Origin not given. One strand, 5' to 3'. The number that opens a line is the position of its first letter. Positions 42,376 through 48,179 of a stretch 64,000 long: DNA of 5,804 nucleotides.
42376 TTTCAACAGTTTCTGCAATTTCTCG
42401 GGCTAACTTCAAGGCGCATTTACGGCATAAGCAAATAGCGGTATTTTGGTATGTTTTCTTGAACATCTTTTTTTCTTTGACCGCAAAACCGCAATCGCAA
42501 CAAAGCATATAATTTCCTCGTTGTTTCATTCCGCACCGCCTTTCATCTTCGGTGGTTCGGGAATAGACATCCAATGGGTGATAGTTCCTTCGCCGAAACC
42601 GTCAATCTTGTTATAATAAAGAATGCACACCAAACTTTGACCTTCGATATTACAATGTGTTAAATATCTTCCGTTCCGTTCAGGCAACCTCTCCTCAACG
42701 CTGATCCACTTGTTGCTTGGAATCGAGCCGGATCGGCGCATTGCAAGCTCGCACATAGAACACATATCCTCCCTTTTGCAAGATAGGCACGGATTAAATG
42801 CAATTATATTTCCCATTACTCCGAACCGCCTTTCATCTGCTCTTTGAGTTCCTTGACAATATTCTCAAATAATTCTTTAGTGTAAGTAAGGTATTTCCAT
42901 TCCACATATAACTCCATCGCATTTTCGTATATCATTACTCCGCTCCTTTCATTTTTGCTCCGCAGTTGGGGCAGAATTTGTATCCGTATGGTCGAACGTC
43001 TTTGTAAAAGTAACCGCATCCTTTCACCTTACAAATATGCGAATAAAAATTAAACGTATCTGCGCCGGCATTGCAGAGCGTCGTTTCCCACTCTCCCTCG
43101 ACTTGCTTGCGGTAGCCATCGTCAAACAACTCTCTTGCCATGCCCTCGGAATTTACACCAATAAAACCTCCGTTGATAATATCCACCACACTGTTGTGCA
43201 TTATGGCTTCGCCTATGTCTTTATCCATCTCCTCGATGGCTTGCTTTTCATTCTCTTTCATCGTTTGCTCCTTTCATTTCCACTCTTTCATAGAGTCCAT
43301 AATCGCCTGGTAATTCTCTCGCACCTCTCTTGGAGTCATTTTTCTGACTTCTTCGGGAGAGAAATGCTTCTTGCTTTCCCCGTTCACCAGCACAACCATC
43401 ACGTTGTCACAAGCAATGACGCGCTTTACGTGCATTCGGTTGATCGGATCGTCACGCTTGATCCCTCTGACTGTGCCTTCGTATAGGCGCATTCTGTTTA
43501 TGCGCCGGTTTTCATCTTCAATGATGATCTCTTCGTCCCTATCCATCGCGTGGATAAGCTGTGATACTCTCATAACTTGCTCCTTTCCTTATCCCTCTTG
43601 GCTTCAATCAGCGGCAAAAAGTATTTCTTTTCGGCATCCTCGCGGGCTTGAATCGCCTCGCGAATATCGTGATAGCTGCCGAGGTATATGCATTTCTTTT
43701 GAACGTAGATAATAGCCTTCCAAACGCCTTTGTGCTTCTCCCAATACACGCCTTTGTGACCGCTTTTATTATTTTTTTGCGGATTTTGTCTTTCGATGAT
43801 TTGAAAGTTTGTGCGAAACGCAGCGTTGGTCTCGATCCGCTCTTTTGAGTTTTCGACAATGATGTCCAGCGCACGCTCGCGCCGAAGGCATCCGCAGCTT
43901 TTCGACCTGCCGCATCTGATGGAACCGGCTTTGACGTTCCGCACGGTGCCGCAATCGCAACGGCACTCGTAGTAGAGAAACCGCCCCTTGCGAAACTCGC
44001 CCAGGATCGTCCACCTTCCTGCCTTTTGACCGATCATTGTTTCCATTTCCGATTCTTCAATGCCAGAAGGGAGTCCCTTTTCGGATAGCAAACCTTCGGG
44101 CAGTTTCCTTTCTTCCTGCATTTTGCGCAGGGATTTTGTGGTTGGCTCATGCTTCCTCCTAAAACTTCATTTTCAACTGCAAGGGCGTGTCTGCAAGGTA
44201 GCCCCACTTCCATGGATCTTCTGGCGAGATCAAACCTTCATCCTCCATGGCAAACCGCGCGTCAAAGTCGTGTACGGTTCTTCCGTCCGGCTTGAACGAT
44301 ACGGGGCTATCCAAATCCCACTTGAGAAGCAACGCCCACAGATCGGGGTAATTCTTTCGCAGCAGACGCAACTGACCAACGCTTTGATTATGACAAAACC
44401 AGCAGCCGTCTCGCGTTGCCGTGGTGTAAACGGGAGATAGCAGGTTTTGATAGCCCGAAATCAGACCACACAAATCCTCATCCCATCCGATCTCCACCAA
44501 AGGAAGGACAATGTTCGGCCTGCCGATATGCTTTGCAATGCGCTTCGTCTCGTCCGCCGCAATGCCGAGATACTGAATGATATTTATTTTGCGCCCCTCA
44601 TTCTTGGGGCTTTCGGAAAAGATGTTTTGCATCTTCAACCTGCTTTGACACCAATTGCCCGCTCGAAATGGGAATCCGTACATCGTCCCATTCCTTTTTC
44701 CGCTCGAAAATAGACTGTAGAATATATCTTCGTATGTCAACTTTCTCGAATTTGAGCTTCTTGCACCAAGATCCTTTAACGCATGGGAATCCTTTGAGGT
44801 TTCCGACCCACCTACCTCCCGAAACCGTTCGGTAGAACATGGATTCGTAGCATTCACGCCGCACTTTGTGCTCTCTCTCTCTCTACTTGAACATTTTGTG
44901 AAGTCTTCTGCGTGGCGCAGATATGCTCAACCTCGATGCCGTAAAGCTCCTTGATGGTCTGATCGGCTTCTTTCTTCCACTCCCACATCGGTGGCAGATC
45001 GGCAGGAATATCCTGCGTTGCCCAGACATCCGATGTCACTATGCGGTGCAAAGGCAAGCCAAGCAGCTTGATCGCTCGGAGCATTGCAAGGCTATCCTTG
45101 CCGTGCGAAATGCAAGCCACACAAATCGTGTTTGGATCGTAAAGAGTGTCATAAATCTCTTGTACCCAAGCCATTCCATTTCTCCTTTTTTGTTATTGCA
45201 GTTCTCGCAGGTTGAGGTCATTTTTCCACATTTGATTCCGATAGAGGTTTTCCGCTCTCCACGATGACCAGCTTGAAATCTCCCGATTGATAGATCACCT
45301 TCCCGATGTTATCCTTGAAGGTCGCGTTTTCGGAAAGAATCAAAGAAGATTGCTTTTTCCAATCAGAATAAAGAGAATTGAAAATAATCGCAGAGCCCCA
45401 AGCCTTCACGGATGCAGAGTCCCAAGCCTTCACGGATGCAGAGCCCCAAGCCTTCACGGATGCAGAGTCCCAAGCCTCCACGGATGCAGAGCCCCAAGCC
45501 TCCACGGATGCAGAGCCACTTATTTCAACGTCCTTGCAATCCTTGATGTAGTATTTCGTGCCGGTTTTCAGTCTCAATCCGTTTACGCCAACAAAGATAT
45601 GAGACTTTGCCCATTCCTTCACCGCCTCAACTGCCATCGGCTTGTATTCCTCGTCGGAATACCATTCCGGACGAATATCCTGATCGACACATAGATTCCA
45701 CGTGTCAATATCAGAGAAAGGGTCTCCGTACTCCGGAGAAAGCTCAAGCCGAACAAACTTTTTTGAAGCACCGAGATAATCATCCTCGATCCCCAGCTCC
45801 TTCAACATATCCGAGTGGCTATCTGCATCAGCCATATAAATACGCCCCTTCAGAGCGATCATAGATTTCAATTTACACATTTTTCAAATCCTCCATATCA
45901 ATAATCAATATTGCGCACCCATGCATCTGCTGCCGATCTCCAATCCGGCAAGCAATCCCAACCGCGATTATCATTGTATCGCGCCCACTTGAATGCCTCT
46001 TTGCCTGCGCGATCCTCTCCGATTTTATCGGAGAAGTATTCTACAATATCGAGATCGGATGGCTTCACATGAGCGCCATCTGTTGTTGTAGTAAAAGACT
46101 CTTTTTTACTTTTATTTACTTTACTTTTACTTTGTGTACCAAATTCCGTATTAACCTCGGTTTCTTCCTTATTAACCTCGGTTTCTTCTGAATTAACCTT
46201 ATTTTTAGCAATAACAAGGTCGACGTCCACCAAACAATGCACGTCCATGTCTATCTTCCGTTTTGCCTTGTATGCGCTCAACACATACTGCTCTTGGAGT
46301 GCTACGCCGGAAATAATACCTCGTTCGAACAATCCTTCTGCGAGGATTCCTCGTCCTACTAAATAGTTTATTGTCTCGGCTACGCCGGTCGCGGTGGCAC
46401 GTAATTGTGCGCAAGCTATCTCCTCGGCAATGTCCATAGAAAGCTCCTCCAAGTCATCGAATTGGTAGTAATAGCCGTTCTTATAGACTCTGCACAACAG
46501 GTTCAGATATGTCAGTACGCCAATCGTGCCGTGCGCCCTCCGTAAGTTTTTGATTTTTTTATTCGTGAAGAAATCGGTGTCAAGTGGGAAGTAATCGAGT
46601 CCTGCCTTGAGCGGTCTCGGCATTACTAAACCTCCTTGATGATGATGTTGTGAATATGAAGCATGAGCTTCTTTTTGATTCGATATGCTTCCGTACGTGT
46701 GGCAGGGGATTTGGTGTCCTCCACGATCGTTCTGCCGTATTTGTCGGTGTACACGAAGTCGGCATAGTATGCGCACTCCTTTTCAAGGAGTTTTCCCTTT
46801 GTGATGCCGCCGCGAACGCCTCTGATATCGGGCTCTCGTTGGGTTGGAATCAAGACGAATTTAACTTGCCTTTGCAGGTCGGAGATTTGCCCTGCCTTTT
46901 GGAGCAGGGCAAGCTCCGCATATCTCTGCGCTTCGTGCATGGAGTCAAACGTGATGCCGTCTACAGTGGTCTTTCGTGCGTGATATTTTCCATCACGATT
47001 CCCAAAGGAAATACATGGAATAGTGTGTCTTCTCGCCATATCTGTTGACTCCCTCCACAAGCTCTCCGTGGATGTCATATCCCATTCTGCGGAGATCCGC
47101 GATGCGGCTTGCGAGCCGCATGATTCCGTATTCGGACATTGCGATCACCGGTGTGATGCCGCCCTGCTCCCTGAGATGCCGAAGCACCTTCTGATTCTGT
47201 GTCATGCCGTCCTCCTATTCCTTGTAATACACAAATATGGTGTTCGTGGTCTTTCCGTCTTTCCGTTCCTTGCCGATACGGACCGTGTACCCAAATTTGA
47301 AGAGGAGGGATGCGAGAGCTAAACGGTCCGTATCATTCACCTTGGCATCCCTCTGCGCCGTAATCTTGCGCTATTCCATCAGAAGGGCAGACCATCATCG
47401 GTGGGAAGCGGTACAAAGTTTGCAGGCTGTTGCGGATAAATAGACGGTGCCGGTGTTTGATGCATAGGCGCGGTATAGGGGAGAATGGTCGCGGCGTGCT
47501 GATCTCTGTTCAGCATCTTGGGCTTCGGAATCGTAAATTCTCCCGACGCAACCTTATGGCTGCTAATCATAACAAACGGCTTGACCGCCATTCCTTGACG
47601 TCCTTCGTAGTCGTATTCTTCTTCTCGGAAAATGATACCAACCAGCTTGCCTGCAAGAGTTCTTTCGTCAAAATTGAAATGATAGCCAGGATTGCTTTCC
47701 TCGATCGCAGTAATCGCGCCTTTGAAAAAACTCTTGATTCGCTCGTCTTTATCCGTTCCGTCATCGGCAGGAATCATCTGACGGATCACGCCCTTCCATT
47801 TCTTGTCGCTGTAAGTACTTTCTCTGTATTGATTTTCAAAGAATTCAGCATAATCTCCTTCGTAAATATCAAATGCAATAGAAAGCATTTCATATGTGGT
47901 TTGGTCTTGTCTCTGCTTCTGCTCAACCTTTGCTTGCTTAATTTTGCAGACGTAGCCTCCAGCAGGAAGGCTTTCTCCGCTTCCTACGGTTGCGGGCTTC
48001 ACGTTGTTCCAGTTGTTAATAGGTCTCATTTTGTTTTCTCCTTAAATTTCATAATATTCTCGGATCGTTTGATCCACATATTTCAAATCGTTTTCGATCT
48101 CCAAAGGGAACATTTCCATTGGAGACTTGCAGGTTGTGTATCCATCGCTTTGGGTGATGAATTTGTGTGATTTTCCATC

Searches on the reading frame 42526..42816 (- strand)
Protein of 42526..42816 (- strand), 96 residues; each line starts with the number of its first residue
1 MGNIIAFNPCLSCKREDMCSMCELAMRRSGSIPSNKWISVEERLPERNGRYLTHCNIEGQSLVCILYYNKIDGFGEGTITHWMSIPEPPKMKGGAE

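Call 33: search_protein_families(library=phrogs, proteins=[window:42526-42816:-], max_evalue=0.001)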
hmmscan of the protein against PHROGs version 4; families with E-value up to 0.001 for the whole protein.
window:42526-42816:- (96 aa): 3 families
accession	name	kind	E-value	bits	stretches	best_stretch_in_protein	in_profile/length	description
phrog_924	-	unknown function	9e-13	49.4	1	16-93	70-154/267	-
phrog_60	-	unknown function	8.7e-09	36.5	1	35-90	221-280/461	-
phrog_7704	-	unknown function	1.3e-08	36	1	32-90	104-170/173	-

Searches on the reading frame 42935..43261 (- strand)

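Call 33: search_protein_families(library=phrogs, proteins=[window:42935-43261:-], max_evalue=0.001)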
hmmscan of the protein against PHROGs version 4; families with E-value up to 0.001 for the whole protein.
window:42935-43261:- (108 aa): 1 family
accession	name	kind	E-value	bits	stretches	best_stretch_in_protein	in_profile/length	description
phrog_10714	-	unknown function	0.00046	21.4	1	73-106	68-101/109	-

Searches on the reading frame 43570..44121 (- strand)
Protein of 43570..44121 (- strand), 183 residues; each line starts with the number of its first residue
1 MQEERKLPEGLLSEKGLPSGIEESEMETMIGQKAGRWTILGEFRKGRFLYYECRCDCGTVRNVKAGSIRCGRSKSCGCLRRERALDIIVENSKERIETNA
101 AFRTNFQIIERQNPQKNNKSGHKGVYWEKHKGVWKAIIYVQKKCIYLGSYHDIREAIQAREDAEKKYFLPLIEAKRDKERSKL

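Call 32: search_protein_families(library=phrogs, proteins=[window:43570-44121:-], max_evalue=0.001)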
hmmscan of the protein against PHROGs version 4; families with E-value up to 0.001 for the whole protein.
window:43570-44121:- (183 aa): 10 families
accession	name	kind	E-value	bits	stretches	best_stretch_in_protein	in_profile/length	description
phrog_374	-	DNA, RNA and nucleotide metabolism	2.5e-27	96.9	2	26-84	194-255/617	HNH endonuclease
phrog_99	-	DNA, RNA and nucleotide metabolism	6.9e-18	66.5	1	112-168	205-260/383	HNH endonuclease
phrog_4578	-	DNA, RNA and nucleotide metabolism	4.6e-14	53.4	1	112-178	59-125/130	HNH endonuclease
phrog_13470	-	DNA, RNA and nucleotide metabolism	1.6e-13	52.1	1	93-171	68-146/152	HNH endonuclease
phrog_3593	-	DNA, RNA and nucleotide metabolism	6.4e-09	36.8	1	110-168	139-194/210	HNH endonuclease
phrog_953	-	DNA, RNA and nucleotide metabolism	1.5e-06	28.8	1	113-175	306-369/420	HNH endonuclease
phrog_18493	-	unknown function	4.1e-06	27.9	1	13-84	45-114/136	-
phrog_24751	-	DNA, RNA and nucleotide metabolism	8.3e-05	23.7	1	117-166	6-55/65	HNH endonuclease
phrog_27240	-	unknown function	0.00011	23.6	1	33-106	11-83/132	-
phrog_22195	-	unknown function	0.00037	21.3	1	50-84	29-63/148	-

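Call 71: search_protein_families(library=pfam, proteins=[window:43570-44121:-], max_evalue=0.01)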
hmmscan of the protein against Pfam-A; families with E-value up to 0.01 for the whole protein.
window:43570-44121:- (183 aa): 1 family
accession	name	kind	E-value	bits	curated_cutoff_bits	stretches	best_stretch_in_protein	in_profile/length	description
PF00847.26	AP2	-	0.0044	17.7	33.3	0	120-156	1-40/54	AP2 domain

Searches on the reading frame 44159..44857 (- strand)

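Call 32: search_protein_families(library=phrogs, proteins=[window:44159-44857:-], max_evalue=0.001)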
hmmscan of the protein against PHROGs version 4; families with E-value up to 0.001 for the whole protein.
window:44159-44857:- (232 aa): 2 families
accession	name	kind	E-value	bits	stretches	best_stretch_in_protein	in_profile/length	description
phrog_424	-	moron, auxiliary metabolic gene and host takeover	1.2e-19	71.7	1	60-198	239-380/460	phosphoadenosine phosphosulfate reductase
phrog_28782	-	unknown function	9.7e-19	69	1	92-206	7-119/154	-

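Call 47: search_protein_families(library=pfam, proteins=[window:44159-44857:-], max_evalue=0.001)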
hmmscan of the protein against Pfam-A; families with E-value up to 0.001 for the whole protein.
window:44159-44857:- (232 aa): 0 families

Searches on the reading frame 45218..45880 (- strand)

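Call 32: search_protein_families(library=phrogs, proteins=[window:45218-45880:-], max_evalue=0.001)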
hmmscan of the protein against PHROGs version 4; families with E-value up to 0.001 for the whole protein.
window:45218-45880:- (220 aa): 1 family
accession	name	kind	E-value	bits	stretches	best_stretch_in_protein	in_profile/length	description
phrog_15773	-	unknown function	1e-12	49.1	1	118-166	42-90/288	-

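Call 71: search_protein_families(library=pfam, proteins=[window:45218-45880:-], max_evalue=0.01)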
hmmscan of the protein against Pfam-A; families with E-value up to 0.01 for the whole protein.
window:45218-45880:- (220 aa): 0 families

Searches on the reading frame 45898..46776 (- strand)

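Call 32: search_protein_families(library=phrogs, proteins=[window:45898-46776:-], max_evalue=0.001)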
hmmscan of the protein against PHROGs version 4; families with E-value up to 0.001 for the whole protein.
window:45898-46776:- (292 aa): 7 families
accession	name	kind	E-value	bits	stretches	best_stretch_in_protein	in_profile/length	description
phrog_2562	-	DNA, RNA and nucleotide metabolism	8.2e-32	112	1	52-254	1-204/290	replication initiation protein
phrog_20437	-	DNA, RNA and nucleotide metabolism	1.2e-19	71.8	1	52-236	1-183/212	DNA replication initiation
phrog_16706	-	DNA, RNA and nucleotide metabolism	1.5e-19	71.9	1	52-225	1-168/266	replisome organizer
phrog_20981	-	unknown function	2.2e-07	31.9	1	60-259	1-195/293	-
phrog_5968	-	DNA, RNA and nucleotide metabolism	0.00012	22.5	1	63-255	13-199/273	replisome organizer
phrog_12176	-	moron, auxiliary metabolic gene and host takeover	0.00015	22.6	1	128-290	6-144/210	ABC transporter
phrog_10469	-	DNA, RNA and nucleotide metabolism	0.00018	22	1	61-221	8-171/305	DnaD-like helicase loader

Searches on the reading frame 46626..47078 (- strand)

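Call 32: search_protein_families(library=phrogs, proteins=[window:46626-47078:-], max_evalue=0.001)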
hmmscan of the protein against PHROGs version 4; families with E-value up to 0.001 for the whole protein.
window:46626-47078:- (150 aa): 2 families
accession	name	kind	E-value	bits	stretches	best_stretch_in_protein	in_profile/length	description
phrog_190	-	DNA, RNA and nucleotide metabolism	7.2e-36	125.1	1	28-150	174-281/338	Holliday junction resolvase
phrog_32087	-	unknown function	1.4e-16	61.6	1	94-150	9-67/67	-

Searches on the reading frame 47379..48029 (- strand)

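Call 32: search_protein_families(library=phrogs, proteins=[window:47379-48029:-], max_evalue=0.001)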
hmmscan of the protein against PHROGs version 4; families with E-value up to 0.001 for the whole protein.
window:47379-48029:- (216 aa): 3 families
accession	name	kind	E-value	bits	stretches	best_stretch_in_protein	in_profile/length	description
phrog_18107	-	unknown function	1.6e-25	91.2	1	5-181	5-174/201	-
phrog_2300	-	unknown function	5.2e-05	24.2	1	9-61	37-87/347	-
phrog_378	-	DNA, RNA and nucleotide metabolism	6.1e-05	24.3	1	17-150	15-130/163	single strand DNA binding protein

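Call 71: search_protein_families(library=pfam, proteins=[window:47379-48029:-], max_evalue=0.01)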
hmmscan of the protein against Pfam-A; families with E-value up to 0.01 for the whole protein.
window:47379-48029:- (216 aa): 0 families
